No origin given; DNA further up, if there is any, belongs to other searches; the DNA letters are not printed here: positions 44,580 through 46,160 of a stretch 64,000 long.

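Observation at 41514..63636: About 20-kb leftward glycan cluster pairing surface esterase/GH lipoproteins with cytoplasmic GH2, a beta-propeller GH, a BNR protein, SGNH esterases, glcK and manA, consistent with an acetylated (gluco/galacto)mannan or host-glycan system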

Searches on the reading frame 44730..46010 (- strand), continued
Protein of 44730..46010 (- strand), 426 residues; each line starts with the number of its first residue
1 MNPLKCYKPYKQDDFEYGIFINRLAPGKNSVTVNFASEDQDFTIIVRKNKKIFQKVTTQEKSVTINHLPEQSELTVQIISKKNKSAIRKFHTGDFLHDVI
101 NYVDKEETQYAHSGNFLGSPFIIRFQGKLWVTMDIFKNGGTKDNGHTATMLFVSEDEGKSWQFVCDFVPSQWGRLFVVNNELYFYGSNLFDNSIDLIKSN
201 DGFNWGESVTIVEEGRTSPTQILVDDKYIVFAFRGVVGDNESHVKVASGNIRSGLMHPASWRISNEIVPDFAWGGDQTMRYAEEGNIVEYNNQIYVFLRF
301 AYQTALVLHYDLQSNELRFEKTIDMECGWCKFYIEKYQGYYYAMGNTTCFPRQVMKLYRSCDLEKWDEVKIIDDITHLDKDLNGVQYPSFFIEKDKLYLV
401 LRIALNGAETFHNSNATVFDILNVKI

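Call 46: find_related_loci(query=A2, collection=genome_contigs, flank=10000)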
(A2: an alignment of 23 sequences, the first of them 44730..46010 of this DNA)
Query A2 (426 aa) in genome_contigs; peptide patterns used: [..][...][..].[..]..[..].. (x = any residue, [..] = any of these).
110 stretches matched a pattern; 81 encode a relative of the query (tblastn E <= 1e-3); the best 80 are kept; 80 distinct loci.
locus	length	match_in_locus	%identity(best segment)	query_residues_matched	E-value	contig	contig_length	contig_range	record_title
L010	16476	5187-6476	43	9-424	8e-110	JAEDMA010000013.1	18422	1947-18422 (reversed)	MAG: Christensenellaceae bacterium isolate MAG254 NODE_1994_length_18422_cov_4.513584, whole genome shotgun sequence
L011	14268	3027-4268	40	19-419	9e-96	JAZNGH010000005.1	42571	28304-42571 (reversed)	MAG: Candidatus Scatosoma sp. isolate T1900044706_TS20190172.MAGScoT_cleanbin_000009 SGB_1813_k141_1880370, whole genome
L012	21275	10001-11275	38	7-419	4e-93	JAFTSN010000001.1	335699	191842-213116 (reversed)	MAG: Clostridia bacterium isolate RGIG4110 Roe_deer_Cecum.Co__c216474, whole genome shotgun sequence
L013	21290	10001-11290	38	7-424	7e-91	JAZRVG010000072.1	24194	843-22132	MAG: Christensenellaceae bacterium isolate T1900044954_TA20190008.MAGScoT_cleanbin_000016 SGB_3785_k141_2526057, whole g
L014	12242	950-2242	38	7-425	5e-90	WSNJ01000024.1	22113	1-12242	MAG: Clostridia bacterium isolate RACS_047 NODE_360_length_22113_cov_56.854248, whole genome shotgun sequence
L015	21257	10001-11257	38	7-419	5e-88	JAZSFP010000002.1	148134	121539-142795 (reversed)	MAG: Pumilibacteraceae bacterium isolate T1900044581_TS20190047.MAGScoT_cleanbin_000016 SGB_569_k141_3172899, whole geno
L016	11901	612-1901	44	9-424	5e-113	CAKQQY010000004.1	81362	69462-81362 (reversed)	MAG: uncultured Clostridia bacterium isolate REFINED_METABAT215_TOP10_CONTIGS_1500_ASSEMBLY_K77_MERGED__Hadza_MoBio_hadz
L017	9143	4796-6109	30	4-419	4e-49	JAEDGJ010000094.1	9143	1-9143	MAG: Clostridiaceae bacterium isolate MAG107 NODE_8191_length_9143_cov_4.583077, whole genome shotgun sequence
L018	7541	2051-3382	30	7-422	4e-47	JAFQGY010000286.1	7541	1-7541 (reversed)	MAG: Clostridia bacterium isolate RGIG1810 Goat_Cecum-5__c443943, whole genome shotgun sequence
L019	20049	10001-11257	28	7-419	5e-42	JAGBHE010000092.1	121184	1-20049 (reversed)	MAG: Clostridia bacterium isolate RGIG9115 Water_deer_Rectum.Co__c1566013, whole genome shotgun sequence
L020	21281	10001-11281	28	19-419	1e-41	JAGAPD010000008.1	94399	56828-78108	MAG: Clostridia bacterium isolate RGIG8646 Water_deer_Cecum.Co__c115001, whole genome shotgun sequence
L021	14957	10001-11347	29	7-425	2e-41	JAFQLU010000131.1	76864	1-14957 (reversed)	MAG: Clostridia bacterium isolate RGIG1936 Goat_Cecum.Co__c2974253, whole genome shotgun sequence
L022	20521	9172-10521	27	7-424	2e-41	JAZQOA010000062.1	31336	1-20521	MAG: Kiritimatiellia bacterium isolate T1900045243_TH20190013.MAGScoT_cleanbin_000096 SGB_5596_k141_1119853, whole genom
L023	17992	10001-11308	28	7-416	7e-41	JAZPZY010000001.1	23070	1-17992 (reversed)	MAG: Eubacteriales bacterium isolate T1900044644_TS20190110.MAGScoT_cleanbin_000004 SGB_1318_k141_1863057, whole genome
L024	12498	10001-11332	29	7-419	1e-40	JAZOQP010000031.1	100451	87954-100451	MAG: Acutalibacteraceae bacterium isolate T1900045567_YK20190261.MAGScoT_cleanbin_000017 SGB_7946_k141_2522185, whole ge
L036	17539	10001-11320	27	7-419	1e-37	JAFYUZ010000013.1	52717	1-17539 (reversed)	MAG: Clostridia bacterium isolate RGIG7446 Water_buffalos_Colon-1__c108631, whole genome shotgun sequence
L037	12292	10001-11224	29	54-422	8e-38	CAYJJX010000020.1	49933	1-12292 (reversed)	MAG TPA_asm: uncultured Oscillospiraceae bacterium isolate ERP123703_co3_194 genome assembly, contig: NODE_669_length_49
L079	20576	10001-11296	26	18-419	4e-26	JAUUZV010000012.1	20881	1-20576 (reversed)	MAG: Clostridia bacterium isolate CSMAG_202 CSMAG_202_k127_7856214_length_20881_cov_8.9978, whole genome shotgun sequenc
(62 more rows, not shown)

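Call 64: search_protein_families(library=pfam, proteins=[L011:1055-2932:+, L011:5217-7358:+, L011:8846-9592:+, L011:9607-10515:+, L011:10499-11452:+, L011:12532-13563:+, L015:2005-4353:+, L015:4615-6708:+, L015:13031-14014:+, L015:17169-18881:+], max_evalue=0.001)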
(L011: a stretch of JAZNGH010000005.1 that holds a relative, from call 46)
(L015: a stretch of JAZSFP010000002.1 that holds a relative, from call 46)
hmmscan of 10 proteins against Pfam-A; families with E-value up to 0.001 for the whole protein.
L011:1055-2932:+ (625 aa): 2 families
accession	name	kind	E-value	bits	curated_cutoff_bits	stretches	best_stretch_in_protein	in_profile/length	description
PF17389.8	Bac_rhamnosid6H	-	1.4e-25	90.7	24.5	1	293-609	14-330/339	Bacterial alpha-L-rhamnosidase 6 hairpin glycosidase domain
PF05592.18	Bac_rhamnosid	-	2.1e-07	31.2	22.2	1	186-267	4-88/102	Bacterial alpha-L-rhamnosidase concanavalin-like domain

L011:5217-7358:+ (713 aa): 3 families
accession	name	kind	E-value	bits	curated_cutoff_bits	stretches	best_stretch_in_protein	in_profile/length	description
PF00933.27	Glyco_hydro_3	-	8.6e-68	229.5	27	1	12-322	2-316/316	Glycosyl hydrolase family 3 N terminal domain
PF01915.27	Glyco_hydro_3_C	-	9.5e-54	182.8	31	1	363-591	2-200/200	Glycosyl hydrolase family 3 C-terminal domain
PF14310.12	Fn3-like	-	6.3e-20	71.5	25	1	629-697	2-71/71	Fibronectin type III-like domain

L011:8846-9592:+ (248 aa): 1 family
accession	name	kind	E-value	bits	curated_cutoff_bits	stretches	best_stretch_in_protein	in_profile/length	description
PF04909.20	Amidohydro_2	-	3.9e-16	60.1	26.4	1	4-239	1-285/289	Amidohydrolase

L011:9607-10515:+ (302 aa): 1 family
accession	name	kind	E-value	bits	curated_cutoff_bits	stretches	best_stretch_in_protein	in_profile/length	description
PF00701.28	DHDPS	-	1.9e-45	155.3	22.1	1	5-293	2-287/289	Dihydrodipicolinate synthetase family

L011:10499-11452:+ (317 aa): 1 family
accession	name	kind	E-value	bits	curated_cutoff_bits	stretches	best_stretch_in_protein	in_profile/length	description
PF00892.27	EamA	-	1.6e-07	32.1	28.2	1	197-311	24-129/135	EamA-like transporter family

L011:12532-13563:+ (343 aa): 2 families
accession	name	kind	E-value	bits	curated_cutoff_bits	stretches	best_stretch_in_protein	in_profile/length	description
PF22244.2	GCE_fung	-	0.00061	20.1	27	0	199-238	90-131/231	Glucuronyl esterase, fungi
PF00326.27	Peptidase_S9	-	0.00092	19.2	22.6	0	198-231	50-83/213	Prolyl oligopeptidase family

L015:2005-4353:+ (782 aa): 1 family
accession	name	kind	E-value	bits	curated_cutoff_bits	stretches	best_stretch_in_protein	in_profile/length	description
PF07581.17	Glug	-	1.6e-06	28.6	20.5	0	368-394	4-28/28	The GLUG motif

L015:4615-6708:+ (697 aa): 2 families
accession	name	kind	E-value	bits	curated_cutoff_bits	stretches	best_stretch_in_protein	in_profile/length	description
PF12389.13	Peptidase_M73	-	8.2e-05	23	22.5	0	2-50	3-50/196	Camelysin metallo-endopeptidase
PF05342.19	Peptidase_M26_N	-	0.00058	19.6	27.7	0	239-304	183-249/250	M26 IgA1-specific Metallo-endopeptidase N-terminal region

L015:13031-14014:+ (327 aa): 2 families
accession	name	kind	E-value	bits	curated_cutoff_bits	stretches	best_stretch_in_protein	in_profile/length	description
PF16654.10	DAPDH_C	-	7e-80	266.8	30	1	121-276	1-154/154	Diaminopimelic acid dehydrogenase C-terminal domain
PF01113.26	DapB_N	-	0.00055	20.5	25.6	0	3-66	1-72/124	Dihydrodipicolinate reductase, N-terminus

L015:17169-18881:+ (570 aa): 1 family
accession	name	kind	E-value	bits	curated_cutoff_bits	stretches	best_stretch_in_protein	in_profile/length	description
PF01547.30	SBP_bac_1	-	0.00032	21.2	26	1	152-455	104-305/307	Bacterial extracellular solute-binding protein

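Call 74: search_protein_families(library=ncbifam, proteins=[L036:9031-9975:+, L011:9607-10515:+, L012:14682-15461:+, L037:11286-11753:+, L079:2983-3996:+, L011:8846-9592:+, L012:11323-11907:+, L012:12570-14441:+], max_evalue=0.00001)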
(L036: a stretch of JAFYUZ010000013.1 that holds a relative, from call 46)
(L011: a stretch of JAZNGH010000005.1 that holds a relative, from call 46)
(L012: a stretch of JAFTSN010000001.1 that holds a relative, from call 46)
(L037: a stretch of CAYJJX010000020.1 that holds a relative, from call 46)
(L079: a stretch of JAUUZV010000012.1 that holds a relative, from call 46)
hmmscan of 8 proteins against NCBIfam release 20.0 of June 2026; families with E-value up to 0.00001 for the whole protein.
L036:9031-9975:+ (314 aa): 3 families
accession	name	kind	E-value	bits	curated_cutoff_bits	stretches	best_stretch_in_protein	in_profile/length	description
TIGR00674.1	dapA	equivalog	2.5e-11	43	206.15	1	9-248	3-230/286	4-hydroxy-tetrahydrodipicolinate synthase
NF003164.0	PRK04147.1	equivalog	2.8e-06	26.8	281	1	7-71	6-71/294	N-acetylneuraminate lyase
NF002958.0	PRK03620.1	subfamily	6e-06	25.3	278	1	13-97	19-97/307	5-dehydro-4-deoxyglucarate dehydratase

L011:9607-10515:+ (302 aa): 7 families
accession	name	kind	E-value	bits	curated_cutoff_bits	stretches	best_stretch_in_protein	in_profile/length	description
NF003164.0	PRK04147.1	equivalog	1.6e-47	162.2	281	1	3-290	2-285/294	N-acetylneuraminate lyase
TIGR00683.1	nanA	equivalog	9.4e-38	130.2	382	1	6-290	2-283/293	N-acetylneuraminate lyase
NF040954.1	Arch_KDGaldase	equivalog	1.4e-37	129.6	390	1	9-296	4-282/288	bifunctional 2-dehydro-3-deoxy-phosphogluconate/2-dehydro-3-deoxy-6-phosphogalactonate aldolase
TIGR00674.1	dapA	equivalog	1.3e-32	112.8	206.15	1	8-289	2-280/286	4-hydroxy-tetrahydrodipicolinate synthase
TIGR02313.1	HpaI-NOT-DapA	exception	5.1e-23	81.3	396.7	1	6-267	2-261/294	2,4-dihydroxyhept-2-ene-1,7-dioic acid aldolase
NF002958.0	PRK03620.1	subfamily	2e-21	76.1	278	1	4-293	10-297/307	5-dehydro-4-deoxyglucarate dehydratase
TIGR03249.1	KdgD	equivalog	1.7e-18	66.7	373.95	1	3-291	7-294/299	5-dehydro-4-deoxyglucarate dehydratase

L012:14682-15461:+ (259 aa): 4 families
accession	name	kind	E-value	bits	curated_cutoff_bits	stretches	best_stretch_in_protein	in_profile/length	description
TIGR02311.1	HpaI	equivalog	1.6e-40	139.1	368.8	1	2-250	1-247/249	4-hydroxy-2-oxoheptanedioate aldolase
TIGR03239.1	GarL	equivalog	7.7e-35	120.6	406.75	1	2-246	1-242/249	2-dehydro-3-deoxyglucarate aldolase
NF007849.0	PRK10558.1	equivalog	1.1e-34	120.1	393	1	2-249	8-252/256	2-dehydro-3-deoxyglucarate aldolase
NF007521.0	PRK10128.1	equivalog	9.5e-33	113.8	441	1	2-237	7-240/267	2-keto-3-deoxy-L-rhamnonate aldolase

L037:11286-11753:+ (155 aa): 3 families
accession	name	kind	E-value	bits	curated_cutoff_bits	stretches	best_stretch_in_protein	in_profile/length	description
TIGR00022.1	TIGR00022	subfamily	2.6e-23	82.4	45.5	1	1-153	1-152/155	YhcH/YjgK/YiaL family protein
NF040884.1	acetylneur_anom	equivalog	3.4e-23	82.2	160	1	1-152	1-151/155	N-acetylneuraminate anomerase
NF007571.0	PRK10202.1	equivalog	4e-13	49.5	146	1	33-153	28-141/149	beta-galactosidase subunit beta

L079:2983-3996:+ (337 aa): 9 families
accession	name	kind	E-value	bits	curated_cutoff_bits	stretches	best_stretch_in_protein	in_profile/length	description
TIGR04380.1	myo_inos_iolG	equivalog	2.4e-34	118.7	355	1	4-325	2-329/330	inositol 2-dehydrogenase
NF052479.1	LevoglcsnDh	equivalog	6.9e-25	87.5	650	1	1-207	1-221/386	levoglucosan dehydrogenase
NF040723.1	UDP-GlcNAcDh_Arch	equivalog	2e-15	57.1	450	1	5-222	2-208/302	UDP-N-acetylglucosamine 3-dehydrogenase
NF052679.1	InsChiInosDhIolG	equivalog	3.3e-15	56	540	1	4-141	3-142/343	bifunctional inositol 2-dehydrogenase/D-chiro-inositol 1-dehydrogenase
NF041392.1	XylDh_Gfo6_Halo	equivalog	3e-14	52.6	350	1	4-296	17-319/350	D-xylose 1-dehydrogenase Gfo6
NF007574.0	PRK10206.1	equivalog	2e-13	50.1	352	1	5-184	4-184/345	oxidoreductase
NF008607.0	PRK11579.1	subfamily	2.4e-13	49.8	330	1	3-187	4-189/346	oxidoreductase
NF058561.1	BT_2158_fam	equivalog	1.8e-09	36.7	750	1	6-125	38-155/487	glycoside 3-dehydrogenase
NF058563.1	BT_2159_fam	equivalog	2.6e-09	36.5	650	1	5-122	2-118/350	disaccharide 3-dehydrogenase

L011:8846-9592:+ (248 aa): 0 families

L012:11323-11907:+ (194 aa): 9 families
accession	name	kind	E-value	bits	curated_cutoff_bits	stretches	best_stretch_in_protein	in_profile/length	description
NF004051.0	PRK05571.1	subfamily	2.2e-26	92.4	135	1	13-143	4-130/149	ribose-5-phosphate isomerase B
NF051858.1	EryPhIsonDerIRhiz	equivalog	6.9e-25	87.9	240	1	13-144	3-131/150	D-erythrulose-4-phosphate isomerase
TIGR00689.1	rpiB_lacA_lacB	subfamily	1.1e-20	74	88.3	1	14-144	2-128/145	RpiB/LacA/LacB family sugar-phosphate isomerase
TIGR02133.1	RPI_actino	equivalog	1.6e-20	73.5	168.2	1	13-143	3-129/148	ribose-5-phosphate isomerase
NF006381.0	PRK08622.1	equivalog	9.4e-19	67.9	234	1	14-153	4-138/171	galactose-6-phosphate isomerase subunit LacB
TIGR01120.1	rpiB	equivalog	1e-17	64.4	138.65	1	14-146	3-130/143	ribose 5-phosphate isomerase B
TIGR01119.1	lacB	equivalog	5.4e-16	58.8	312.55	1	14-162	4-147/171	galactose-6-phosphate isomerase subunit LacB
NF009258.0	PRK12615.1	equivalog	9.5e-14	51.6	325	1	14-152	4-137/171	galactose-6-phosphate isomerase subunit LacB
NF006380.0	PRK08621.1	equivalog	5.5e-11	43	164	1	13-146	3-129/142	galactose-6-phosphate isomerase subunit LacA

L012:12570-14441:+ (623 aa): 0 families
